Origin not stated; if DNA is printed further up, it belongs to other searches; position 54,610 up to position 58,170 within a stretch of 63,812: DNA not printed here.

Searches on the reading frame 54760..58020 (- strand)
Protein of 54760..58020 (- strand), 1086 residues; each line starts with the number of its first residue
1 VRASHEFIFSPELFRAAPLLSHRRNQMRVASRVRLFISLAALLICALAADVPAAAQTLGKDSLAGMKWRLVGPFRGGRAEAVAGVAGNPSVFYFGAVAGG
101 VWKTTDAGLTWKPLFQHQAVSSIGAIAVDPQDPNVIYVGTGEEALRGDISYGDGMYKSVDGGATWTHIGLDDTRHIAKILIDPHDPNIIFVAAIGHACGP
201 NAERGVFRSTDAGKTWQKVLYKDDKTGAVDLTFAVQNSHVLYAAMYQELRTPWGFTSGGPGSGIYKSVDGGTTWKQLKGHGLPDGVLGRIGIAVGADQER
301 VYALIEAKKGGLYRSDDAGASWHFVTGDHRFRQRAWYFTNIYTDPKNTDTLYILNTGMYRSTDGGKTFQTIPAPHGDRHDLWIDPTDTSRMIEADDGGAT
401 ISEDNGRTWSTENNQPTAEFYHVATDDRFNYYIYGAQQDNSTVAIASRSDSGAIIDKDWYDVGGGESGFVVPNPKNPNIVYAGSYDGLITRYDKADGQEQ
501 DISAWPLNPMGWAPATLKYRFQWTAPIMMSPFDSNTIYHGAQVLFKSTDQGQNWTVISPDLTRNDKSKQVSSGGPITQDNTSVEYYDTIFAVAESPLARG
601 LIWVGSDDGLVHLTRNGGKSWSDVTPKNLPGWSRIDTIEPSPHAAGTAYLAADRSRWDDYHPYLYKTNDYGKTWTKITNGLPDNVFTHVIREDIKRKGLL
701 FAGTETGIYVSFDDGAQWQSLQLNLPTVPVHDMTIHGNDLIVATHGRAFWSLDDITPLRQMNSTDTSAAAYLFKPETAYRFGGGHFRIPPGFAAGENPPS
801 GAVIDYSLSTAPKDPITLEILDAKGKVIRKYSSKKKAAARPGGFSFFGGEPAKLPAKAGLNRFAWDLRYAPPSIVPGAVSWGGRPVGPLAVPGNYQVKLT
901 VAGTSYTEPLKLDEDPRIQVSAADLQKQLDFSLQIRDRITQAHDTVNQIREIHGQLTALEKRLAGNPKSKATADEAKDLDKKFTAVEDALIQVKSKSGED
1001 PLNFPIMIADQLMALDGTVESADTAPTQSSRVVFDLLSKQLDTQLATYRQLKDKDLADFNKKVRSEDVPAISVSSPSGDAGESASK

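Call 9: search_protein_families(library=pfam, proteins=[window:54760-58020:-], max_evalue=0.01)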
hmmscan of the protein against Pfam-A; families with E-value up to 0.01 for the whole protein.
window:54760-58020:- (1086 aa): 6 families
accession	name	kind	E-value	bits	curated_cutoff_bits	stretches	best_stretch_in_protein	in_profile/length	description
PF15902.12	Sortilin-Vps10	-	5.1e-34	118.3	33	3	312-423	3-123/446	Sortilin, neurotensin receptor 3,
PF02012.26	BNR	-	3.5e-14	50.9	27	0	207-218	1-12/12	BNR/Asp-box repeat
PF13088.12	BNR_2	-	1.3e-09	38.3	31.4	1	544-679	84-204/277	BNR repeat-like domain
PF15899.11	BNR_6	-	9.2e-06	25.7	27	0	664-677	1-14/14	BNR-Asp box repeat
PF14870.12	PSII_BNR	-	2e-05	24.4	27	0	664-745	40-123/303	Photosynthesis system II assembly factor YCF48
PF24316.1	Tli3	-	0.00017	22.3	27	0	180-226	56-106/129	T6SS Tli3 immunity protein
